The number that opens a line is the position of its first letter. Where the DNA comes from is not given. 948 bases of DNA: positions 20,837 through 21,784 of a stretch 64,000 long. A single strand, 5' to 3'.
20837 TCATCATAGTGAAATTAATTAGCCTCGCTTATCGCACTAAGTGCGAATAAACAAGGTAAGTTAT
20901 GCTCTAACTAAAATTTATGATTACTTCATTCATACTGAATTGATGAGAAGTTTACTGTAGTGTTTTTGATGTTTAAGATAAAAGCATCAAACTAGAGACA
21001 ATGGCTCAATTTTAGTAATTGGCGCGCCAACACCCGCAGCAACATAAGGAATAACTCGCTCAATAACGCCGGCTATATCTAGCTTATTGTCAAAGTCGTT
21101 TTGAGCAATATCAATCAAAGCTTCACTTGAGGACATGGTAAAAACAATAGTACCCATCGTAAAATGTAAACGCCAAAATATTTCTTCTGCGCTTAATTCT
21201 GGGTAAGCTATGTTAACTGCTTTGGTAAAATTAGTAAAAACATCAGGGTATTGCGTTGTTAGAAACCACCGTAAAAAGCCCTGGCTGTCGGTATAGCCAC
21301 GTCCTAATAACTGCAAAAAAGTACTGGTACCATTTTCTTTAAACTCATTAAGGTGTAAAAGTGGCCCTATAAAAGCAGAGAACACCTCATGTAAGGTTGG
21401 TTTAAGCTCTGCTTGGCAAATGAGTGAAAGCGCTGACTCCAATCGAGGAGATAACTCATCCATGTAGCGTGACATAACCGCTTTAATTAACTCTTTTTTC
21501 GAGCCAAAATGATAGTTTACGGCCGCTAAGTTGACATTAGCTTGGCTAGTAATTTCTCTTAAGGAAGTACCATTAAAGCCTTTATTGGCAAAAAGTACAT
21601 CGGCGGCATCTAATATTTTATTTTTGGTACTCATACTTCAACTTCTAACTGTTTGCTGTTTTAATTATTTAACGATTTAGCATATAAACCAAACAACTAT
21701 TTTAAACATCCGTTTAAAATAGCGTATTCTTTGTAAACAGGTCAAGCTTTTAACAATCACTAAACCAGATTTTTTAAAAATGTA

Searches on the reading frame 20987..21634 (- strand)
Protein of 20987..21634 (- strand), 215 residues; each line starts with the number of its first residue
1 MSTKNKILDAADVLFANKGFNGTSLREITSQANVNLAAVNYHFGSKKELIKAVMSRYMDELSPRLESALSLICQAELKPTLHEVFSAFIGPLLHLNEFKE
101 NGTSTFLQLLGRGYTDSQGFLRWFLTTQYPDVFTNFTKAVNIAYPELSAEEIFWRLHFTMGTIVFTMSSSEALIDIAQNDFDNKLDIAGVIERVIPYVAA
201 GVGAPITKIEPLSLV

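Call 16: find_homologous_proteins(query=window:20987-21634:-)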
Query window:20987-21634:- (215 aa): 1901 proteins with E <= 0.001 among 2149 candidates; the best 120 are listed.
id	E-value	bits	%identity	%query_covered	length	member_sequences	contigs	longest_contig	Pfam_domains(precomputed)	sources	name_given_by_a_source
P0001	1.8e-136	470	100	100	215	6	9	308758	PF00440.30,PF17939.7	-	-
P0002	6.6e-136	469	100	100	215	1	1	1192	PF00440.30,PF17939.7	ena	-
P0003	1.7e-134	464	99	100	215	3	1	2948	PF00440.30,PF17939.7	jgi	-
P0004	2.4e-134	463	99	100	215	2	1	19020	PF00440.30,PF17939.7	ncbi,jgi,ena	-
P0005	4.3e-133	459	98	100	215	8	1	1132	PF00440.30,PF17939.7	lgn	-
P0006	2.5e-128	444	94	100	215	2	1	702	PF00440.30,PF17939.7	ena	-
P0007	3.1e-123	427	93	97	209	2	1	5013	PF00440.30,PF17939.7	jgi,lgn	-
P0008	3.8e-123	427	93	97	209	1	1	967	PF00440.30,PF17939.7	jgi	jgi:AcrR family transcriptional regulator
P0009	4.9e-123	427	93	97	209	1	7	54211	PF00440.30,PF17939.7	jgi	-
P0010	1.3e-122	425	94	96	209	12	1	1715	PF00440.30,PF17939.7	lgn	-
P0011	1.8e-122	425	93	97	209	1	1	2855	PF00440.30,PF17939.7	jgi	-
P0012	1.9e-122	425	93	97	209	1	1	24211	PF00440.30,PF17939.7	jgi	jgi:AcrR family transcriptional regulator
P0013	2.1e-122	425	93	97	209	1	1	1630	PF00440.30,PF17939.7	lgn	-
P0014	3.7e-122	424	93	96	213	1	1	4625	PF00440.30,PF17939.7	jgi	jgi:AcrR family transcriptional regulator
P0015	4.6e-122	423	94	96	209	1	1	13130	PF00440.30,PF17939.7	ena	-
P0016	8.6e-122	423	92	96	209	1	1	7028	PF00440.30,PF17939.7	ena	-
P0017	1.4e-121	422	92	97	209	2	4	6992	PF00440.30,PF17939.7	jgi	-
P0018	1.6e-121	422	93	96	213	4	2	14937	PF00440.30,PF17939.7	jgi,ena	-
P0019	2.7e-121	421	91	97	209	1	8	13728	PF00440.30,PF17939.7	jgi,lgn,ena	-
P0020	5.0e-121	420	92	97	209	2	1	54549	PF00440.30,PF17939.7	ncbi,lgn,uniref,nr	ncbi:TetR/AcrR family transcriptional regulator [Colwellia piezophila]|uniref:TetR/AcrR family trans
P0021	6.8e-121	420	92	97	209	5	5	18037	PF00440.30,PF17939.7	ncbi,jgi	-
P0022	1.3e-120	419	91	97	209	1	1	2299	PF00440.30,PF17939.7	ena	-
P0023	1.8e-120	418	92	97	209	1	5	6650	PF00440.30,PF17939.7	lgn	-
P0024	2.4e-120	418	92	96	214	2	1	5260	PF00440.30,PF17939.7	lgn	-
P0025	3.3e-120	417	92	97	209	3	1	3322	PF00440.30,PF17939.7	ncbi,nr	ncbi:MAG: TetR/AcrR family transcriptional regulator [Colwellia sp.]|nr:TetR/AcrR family transcripti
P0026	3.4e-120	417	91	97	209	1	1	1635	PF00440.30,PF17939.7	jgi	-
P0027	4.9e-120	417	91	97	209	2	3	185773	PF00440.30,PF17939.7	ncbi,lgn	ncbi:TetR/AcrR family transcriptional regulator [Colwelliaceae bacterium MEBiC 14330]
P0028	1.3e-119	415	90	97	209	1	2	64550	PF00440.30,PF17939.7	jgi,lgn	jgi:AcrR family transcriptional regulator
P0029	1.6e-119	415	92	96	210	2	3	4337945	PF00440.30,PF17939.7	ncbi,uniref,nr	ncbi:TetR family transcriptional regulator [Colwellia sp. MT41]|uniref:TetR family transcriptional r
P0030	1.6e-119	415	90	97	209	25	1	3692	PF00440.30,PF17939.7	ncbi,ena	-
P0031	6.4e-119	413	91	97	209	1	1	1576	PF00440.30,PF17939.7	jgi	jgi:AcrR family transcriptional regulator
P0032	1.1e-118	412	91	97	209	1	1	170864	PF00440.30,PF17939.7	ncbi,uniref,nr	ncbi:TetR/AcrR family transcriptional regulator [Colwellia echini]|uniref:TetR/AcrR family transcrip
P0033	1.2e-118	412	88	100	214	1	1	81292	PF00440.30,PF17939.7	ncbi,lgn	ncbi:MAG: TetR family transcriptional regulator [Colwellia sp.]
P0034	1.4e-117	409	87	100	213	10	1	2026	PF00440.30,PF17939.7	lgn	-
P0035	4.7e-116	404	88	96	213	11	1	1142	PF00440.30,PF17939.7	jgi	jgi:AcrR family transcriptional regulator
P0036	2.2e-115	402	87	96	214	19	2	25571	PF00440.30,PF17939.7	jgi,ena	jgi:AcrR family transcriptional regulator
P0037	3.3e-113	395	86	96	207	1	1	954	PF00440.30,PF17939.7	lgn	-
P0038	4.4e-113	394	86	96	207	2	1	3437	PF00440.30,PF17939.7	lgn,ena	-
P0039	2.0e-112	392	85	96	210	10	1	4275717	PF00440.30,PF17939.7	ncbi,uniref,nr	ncbi:TetR/AcrR family transcriptional regulator [Litorilituus sediminis]|uniref:TetR/AcrR family tra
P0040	8.5e-112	390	84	96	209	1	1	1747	PF00440.30,PF17939.7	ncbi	-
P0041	1.1e-111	390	86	97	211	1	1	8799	PF00440.30,PF17939.7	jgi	jgi:AcrR family transcriptional regulator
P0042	3.0e-111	388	85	97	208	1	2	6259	PF00440.30,PF17939.7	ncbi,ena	-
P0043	5.5e-111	387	84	96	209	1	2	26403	PF00440.30,PF17939.7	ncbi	-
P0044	6.5e-111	387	86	97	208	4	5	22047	PF00440.30,PF17939.7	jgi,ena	-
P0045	3.2e-110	385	84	97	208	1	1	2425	PF00440.30,PF17939.7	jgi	jgi:AcrR family transcriptional regulator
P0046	3.8e-110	384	84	96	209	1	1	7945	PF00440.30,PF17939.7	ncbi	-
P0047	4.6e-110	384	85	97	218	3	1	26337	PF00440.30,PF17939.7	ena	-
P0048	4.9e-110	384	85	96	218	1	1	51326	PF00440.30,PF17939.7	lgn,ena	-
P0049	5.2e-110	384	84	97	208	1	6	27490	PF00440.30,PF17939.7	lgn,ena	-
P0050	5.7e-110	384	85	96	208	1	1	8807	PF00440.30,PF17939.7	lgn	-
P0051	7.4e-110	384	84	97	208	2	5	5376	PF00440.30,PF17939.7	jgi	-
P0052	2.7e-109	382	83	97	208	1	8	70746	PF00440.30,PF17939.7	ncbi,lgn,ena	-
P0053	3.5e-109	381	84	97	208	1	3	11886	PF00440.30,PF17939.7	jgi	-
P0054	4.2e-109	381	84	97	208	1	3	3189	PF00440.30,PF17939.7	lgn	-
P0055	4.4e-109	381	84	97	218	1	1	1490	PF00440.30,PF17939.7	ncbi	-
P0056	5.1e-109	381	84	97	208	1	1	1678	PF00440.30,PF17939.7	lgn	-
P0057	6.6e-109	380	84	97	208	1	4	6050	PF00440.30,PF17939.7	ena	-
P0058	6.9e-109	380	83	97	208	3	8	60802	PF00440.30,PF17939.7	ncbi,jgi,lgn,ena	-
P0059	7.9e-109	380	84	96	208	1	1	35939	PF00440.30,PF17939.7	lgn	-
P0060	8.5e-109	380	84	97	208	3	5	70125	PF00440.30,PF17939.7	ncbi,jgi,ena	jgi:AcrR family transcriptional regulator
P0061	9.3e-109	380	83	97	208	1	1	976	PF00440.30,PF17939.7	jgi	-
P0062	9.3e-109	380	85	97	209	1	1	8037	PF00440.30,PF17939.7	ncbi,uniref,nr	ncbi:TetR/AcrR family transcriptional regulator [Colwellia sp. E2M01]|uniref:TetR/AcrR family transc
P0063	1.1e-108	380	83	97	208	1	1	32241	PF00440.30,PF17939.7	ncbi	-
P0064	1.3e-108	379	83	97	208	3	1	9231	PF00440.30,PF17939.7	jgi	-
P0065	1.7e-108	379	83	97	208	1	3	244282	PF00440.30,PF17939.7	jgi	jgi:AcrR family transcriptional regulator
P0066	1.8e-108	379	84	97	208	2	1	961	PF00440.30,PF17939.7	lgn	-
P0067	2.1e-108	379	83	97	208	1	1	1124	PF00440.30,PF17939.7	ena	-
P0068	2.3e-108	379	84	97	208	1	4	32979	PF00440.30,PF17939.7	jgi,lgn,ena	jgi:AcrR family transcriptional regulator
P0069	2.8e-108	378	83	97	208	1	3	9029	PF00440.30,PF17939.7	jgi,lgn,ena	-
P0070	4.3e-108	378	83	97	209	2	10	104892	PF00440.30,PF17939.7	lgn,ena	-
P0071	4.6e-108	378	84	96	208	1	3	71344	PF00440.30,PF17939.7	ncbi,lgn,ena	-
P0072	8.2e-108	377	84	96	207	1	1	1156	PF00440.30,PF17939.7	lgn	-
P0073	8.3e-108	377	83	97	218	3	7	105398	PF00440.30,PF17939.7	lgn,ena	-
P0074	8.5e-108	377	84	96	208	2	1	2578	PF00440.30,PF17939.7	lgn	-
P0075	9.4e-108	377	83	97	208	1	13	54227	PF00440.30,PF17939.7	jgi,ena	-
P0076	9.8e-108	377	85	96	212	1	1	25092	PF00440.30,PF17939.7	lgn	-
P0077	1.1e-107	377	83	97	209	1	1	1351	PF00440.30,PF17939.7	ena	-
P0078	1.1e-107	376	84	97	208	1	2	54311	PF00440.30,PF17939.7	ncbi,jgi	-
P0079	1.3e-107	376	83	97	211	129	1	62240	PF00440.30,PF17939.7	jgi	-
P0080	2.9e-107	375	82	97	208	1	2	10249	PF00440.30,PF17939.7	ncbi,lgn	-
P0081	3.6e-107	375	83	96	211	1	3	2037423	PF00440.30,PF17939.7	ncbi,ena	-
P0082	3.9e-107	375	82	97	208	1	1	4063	PF00440.30,PF17939.7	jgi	-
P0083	4.1e-107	375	83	96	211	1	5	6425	PF00440.30,PF17939.7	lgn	-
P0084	6.0e-107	374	83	97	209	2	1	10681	PF00440.30,PF17939.7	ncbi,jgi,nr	ncbi:MAG: TetR/AcrR family transcriptional regulator [Colwellia sp.]|nr:TetR/AcrR family transcripti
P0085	6.4e-107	374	83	96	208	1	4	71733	PF00440.30,PF17939.7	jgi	-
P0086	6.4e-107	374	81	97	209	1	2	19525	PF00440.30,PF17939.7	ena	-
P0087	8.5e-107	374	83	97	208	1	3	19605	PF00440.30,PF17939.7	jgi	-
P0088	1.3e-106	373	82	96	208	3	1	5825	PF00440.30,PF17939.7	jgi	-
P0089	2.0e-106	372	80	97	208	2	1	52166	PF00440.30,PF17939.7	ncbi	-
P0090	2.1e-106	372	83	96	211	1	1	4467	PF00440.30,PF17939.7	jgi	-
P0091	2.8e-106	372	82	97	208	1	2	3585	PF00440.30,PF17939.7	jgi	-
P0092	4.0e-106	371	81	97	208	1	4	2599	PF00440.30,PF17939.7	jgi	-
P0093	4.8e-106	371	82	97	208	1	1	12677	PF00440.30,PF17939.7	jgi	jgi:AcrR family transcriptional regulator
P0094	5.3e-106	371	82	97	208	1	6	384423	PF00440.30,PF17939.7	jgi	-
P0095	5.8e-106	371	82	96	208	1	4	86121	PF00440.30,PF17939.7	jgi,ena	jgi:AcrR family transcriptional regulator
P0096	8.8e-106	370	81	96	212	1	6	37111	PF00440.30,PF17939.7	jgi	-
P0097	8.8e-106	370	82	96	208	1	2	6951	PF00440.30,PF17939.7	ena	-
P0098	9.1e-106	370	82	96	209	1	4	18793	PF00440.30,PF17939.7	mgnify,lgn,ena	mgnify:CR=1 FL=1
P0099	1.5e-105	370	81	97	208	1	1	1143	PF00440.30,PF17939.7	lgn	-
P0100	2.7e-105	369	83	96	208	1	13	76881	PF00440.30,PF17939.7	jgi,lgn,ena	-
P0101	3.2e-105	368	81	96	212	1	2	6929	PF00440.30,PF17939.7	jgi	-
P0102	3.7e-105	368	81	96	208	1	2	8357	PF00440.30,PF17939.7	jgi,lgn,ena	-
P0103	6.4e-105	367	80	98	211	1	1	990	PF00440.30,PF17939.7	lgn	-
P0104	6.8e-105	367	81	97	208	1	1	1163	PF00440.30,PF17939.7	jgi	jgi:AcrR family transcriptional regulator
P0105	7.8e-105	367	82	96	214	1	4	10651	PF00440.30,PF17939.7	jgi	-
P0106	8.3e-105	367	81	96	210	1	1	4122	PF00440.30,PF17939.7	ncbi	-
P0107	1.0e-104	367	80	97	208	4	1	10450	PF00440.30,PF17939.7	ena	-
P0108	1.4e-104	366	82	97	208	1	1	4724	PF00440.30,PF17939.7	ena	-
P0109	1.6e-104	366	80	96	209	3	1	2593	PF00440.30,PF17939.7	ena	-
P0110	1.6e-104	366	79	97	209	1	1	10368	PF00440.30,PF17939.7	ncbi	-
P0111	2.1e-104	366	81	97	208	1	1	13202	PF00440.30,PF17939.7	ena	-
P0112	2.2e-104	366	78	97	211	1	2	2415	PF00440.30,PF17939.7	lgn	-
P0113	2.3e-104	366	80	96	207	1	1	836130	PF00440.30,PF17939.7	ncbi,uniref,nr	ncbi:TetR/AcrR family transcriptional regulator [Thalassotalea castellviae]|uniref:TetR family trans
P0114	2.4e-104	366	81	96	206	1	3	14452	PF00440.30,PF17939.7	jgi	-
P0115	2.6e-104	365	81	97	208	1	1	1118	PF00440.30,PF17939.7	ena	-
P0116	2.7e-104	365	81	96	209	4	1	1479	PF00440.30,PF17939.7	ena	-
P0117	2.9e-104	365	79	97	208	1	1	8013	PF00440.30,PF17939.7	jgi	jgi:AcrR family transcriptional regulator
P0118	3.5e-104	365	81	96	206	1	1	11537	PF00440.30,PF17939.7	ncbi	-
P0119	3.7e-104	365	82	96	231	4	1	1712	PF00440.30,PF17939.7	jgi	jgi:AcrR family transcriptional regulator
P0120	4.2e-104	365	80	96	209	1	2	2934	PF00440.30,PF17939.7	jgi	-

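Call 17: find_related_loci(query=window:20987-21634:-, collection=genome_contigs, flank=4000)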
Query window:20987-21634:- (215 aa) in genome_contigs; peptide patterns used: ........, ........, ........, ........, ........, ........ (x = any residue, [..] = any of these).
183 stretches matched a pattern; 136 encode a relative of the query (tblastn E <= 1e-3); the best 80 are kept; 80 distinct loci.
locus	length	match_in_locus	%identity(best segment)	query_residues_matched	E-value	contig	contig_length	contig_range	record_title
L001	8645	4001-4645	100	1-215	1e-144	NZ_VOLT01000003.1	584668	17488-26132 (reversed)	Colwellia demingiae strain ACAM 459 NODE_3_length_584668_cov_128.636, whole genome shotgun sequence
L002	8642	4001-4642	98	1-214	6e-143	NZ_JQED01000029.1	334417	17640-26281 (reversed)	Colwellia psychrerythraea strain ND2E ctg38, whole genome shotgun sequence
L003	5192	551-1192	98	1-214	1e-142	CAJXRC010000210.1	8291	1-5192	MAG TPA_asm: uncultured Colwellia sp. isolate SRR3933168_bin.6_MetaBAT_v2.12.1_MAG genome assembly, contig: NODE_1024_le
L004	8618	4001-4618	98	1-206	3e-137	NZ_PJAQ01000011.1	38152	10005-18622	Colwellia sp. 12G3 contig24, whole genome shotgun sequence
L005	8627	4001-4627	94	1-209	1e-132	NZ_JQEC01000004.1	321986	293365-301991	Colwellia psychrerythraea strain GAB14E ctg13, whole genome shotgun sequence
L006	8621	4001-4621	94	1-207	4e-132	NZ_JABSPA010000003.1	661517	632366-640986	MAG: Colwellia sp. isolate DT_22 DT-Colwellia-6_scaffold_3, whole genome shotgun sequence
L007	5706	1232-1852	94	1-207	2e-132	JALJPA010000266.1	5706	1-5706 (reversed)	MAG: Colwellia sp. isolate ALOHA_DT_125 DT-Colwellia-7_266, whole genome shotgun sequence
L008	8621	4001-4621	94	1-207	4e-132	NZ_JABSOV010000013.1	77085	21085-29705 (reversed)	MAG: Colwellia sp. isolate DT_17 DT-Colwellia-1_scaffold_13, whole genome shotgun sequence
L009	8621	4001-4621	92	1-207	6e-131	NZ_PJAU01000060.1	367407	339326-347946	Colwellia sp. 75C3 contig5, whole genome shotgun sequence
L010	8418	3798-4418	92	1-207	1e-130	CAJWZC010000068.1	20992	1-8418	MAG TPA_asm: uncultured Colwellia sp. isolate ERR599125_bin.16_MetaBAT_v2.12.1_MAG genome assembly, contig: NODE_439_len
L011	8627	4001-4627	92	1-209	4e-130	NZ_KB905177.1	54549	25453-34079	Colwellia piezophila ATCC BAA-637 F580DRAFT_scaffold00018.18, whole genome shotgun sequence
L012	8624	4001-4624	92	1-208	4e-130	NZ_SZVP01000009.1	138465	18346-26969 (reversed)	Colwellia ponticola strain OISW-25 contig9, whole genome shotgun sequence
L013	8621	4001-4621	92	1-207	3e-129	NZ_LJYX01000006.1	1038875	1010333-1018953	Colwellia sp. TT2012 CMT41_NODE_1, whole genome shotgun sequence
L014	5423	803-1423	92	1-207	2e-129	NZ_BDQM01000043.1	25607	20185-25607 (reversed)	Colwellia marinimaniae strain MTCD1, whole genome shotgun sequence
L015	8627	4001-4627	91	1-209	4e-129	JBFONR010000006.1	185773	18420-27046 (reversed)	Colwelliaceae bacterium MEBiC 14330 NODE_6_length_185773_cov_8.986755_pilon, whole genome shotgun sequence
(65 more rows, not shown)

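Call 47: search_protein_representatives(protein=window:20987-21634:-)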
Query: 215 residues. Proteins with E-value up to 0.001 (for the whole library): 15291; up to 1e-10: 2573; up to 1e-30: 64. The best 150 are listed.
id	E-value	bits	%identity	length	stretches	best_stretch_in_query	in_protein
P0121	1.7e-50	188.1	44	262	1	3-205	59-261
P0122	3.3e-48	180.6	48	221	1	3-203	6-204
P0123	2.5e-40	154.9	39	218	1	2-205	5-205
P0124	2.5e-40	154.9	42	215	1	3-206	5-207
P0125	2.6e-40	154.9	42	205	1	2-202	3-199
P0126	5.0e-40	153.9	41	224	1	3-208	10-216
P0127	7.9e-40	153.3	38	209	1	1-204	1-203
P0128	2.4e-38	148.5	40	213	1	2-203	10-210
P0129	5.0e-38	147.4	40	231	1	3-207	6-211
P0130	3.7e-37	144.6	54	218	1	2-138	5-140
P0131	1.3e-36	142.8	40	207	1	2-205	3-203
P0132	1.4e-36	142.6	40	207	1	1-207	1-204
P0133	1.7e-36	142.4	38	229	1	2-208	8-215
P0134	1.7e-36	142.4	65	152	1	100-207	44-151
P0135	1.7e-36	142.4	39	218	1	5-207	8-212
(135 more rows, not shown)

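Call 48: list_cluster_members(proteins=[P0121, P0122, P0123, P0124, P0125, P0126, P0127, P0128, P0129, P0131])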
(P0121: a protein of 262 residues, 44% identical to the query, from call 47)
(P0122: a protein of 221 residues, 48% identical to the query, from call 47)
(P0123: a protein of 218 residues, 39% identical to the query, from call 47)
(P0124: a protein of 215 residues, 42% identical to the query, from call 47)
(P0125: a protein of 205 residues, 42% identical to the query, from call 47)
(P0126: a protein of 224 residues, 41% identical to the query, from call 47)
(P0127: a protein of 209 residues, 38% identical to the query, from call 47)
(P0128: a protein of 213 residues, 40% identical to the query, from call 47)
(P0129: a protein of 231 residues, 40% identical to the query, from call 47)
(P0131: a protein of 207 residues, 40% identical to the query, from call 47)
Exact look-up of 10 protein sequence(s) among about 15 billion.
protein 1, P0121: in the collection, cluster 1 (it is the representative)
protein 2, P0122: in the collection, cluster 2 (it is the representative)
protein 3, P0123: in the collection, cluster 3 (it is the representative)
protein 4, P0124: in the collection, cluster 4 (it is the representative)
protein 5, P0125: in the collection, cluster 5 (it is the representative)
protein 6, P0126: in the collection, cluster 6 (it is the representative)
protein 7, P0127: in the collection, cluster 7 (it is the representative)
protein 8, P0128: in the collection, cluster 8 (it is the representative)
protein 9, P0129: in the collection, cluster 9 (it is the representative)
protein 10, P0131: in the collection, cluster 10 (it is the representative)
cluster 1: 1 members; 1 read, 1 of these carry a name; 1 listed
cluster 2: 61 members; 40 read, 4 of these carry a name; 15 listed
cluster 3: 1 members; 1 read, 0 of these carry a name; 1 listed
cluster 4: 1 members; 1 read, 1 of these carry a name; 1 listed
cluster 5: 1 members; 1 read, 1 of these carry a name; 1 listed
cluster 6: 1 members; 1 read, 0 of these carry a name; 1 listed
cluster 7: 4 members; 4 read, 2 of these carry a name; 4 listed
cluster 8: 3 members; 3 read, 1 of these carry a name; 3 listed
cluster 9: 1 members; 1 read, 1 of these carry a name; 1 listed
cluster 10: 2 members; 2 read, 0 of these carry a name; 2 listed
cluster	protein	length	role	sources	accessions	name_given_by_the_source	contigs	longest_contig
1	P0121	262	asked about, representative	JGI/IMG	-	AcrR family transcriptional regulator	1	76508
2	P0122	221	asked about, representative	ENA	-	-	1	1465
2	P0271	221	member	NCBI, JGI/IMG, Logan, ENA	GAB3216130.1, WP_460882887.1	TetR/AcrR family transcriptional regulator [Pseudaeromonas pectinilytica]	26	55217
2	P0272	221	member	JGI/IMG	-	AcrR family transcriptional regulator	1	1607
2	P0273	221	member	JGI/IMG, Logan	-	AcrR family transcriptional regulator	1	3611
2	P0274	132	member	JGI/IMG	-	hypothetical protein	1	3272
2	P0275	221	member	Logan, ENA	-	-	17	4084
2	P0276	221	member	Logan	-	-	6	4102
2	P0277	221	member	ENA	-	-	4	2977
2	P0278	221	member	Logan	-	-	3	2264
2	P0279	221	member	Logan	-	-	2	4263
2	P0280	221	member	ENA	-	-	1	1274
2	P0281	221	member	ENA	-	-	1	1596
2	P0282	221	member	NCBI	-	-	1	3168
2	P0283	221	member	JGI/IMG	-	-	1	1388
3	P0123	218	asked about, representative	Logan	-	-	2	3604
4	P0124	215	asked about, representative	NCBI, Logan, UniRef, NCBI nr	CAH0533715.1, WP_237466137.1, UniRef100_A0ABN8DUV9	hypothetical protein VST7929_01590 [Vibrio stylophorae] | HTH tetR-type domain-containing protein n=1 Tax=Vibrio stylophorae TaxID=659351 ... | TetR/AcrR family transcriptional regulator [Vibrio stylophorae]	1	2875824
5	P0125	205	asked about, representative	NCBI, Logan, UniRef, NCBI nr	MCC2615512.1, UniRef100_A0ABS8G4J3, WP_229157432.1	TetR/AcrR family transcriptional regulator [Aestuariibacter halophilus] | TetR/AcrR family transcriptional regulator n=1 Tax=Fluctibacter halophilus TaxID=226011 ...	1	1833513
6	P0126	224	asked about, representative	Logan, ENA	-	-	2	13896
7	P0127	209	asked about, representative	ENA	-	-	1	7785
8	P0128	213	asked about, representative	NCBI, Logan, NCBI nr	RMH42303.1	MAG: TetR/AcrR family transcriptional regulator [Gammaproteobacteria bacterium]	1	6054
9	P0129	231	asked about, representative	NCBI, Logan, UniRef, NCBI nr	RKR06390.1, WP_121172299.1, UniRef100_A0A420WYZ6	TetR family transcriptional regulator [Kushneria sinocarnis] | TetR family transcriptional regulator n=1 Tax=Kushneria sinocarnis TaxID=595502 ... | TetR/AcrR family transcriptional regulator [Kushneria sinocarnis]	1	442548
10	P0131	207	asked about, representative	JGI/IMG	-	-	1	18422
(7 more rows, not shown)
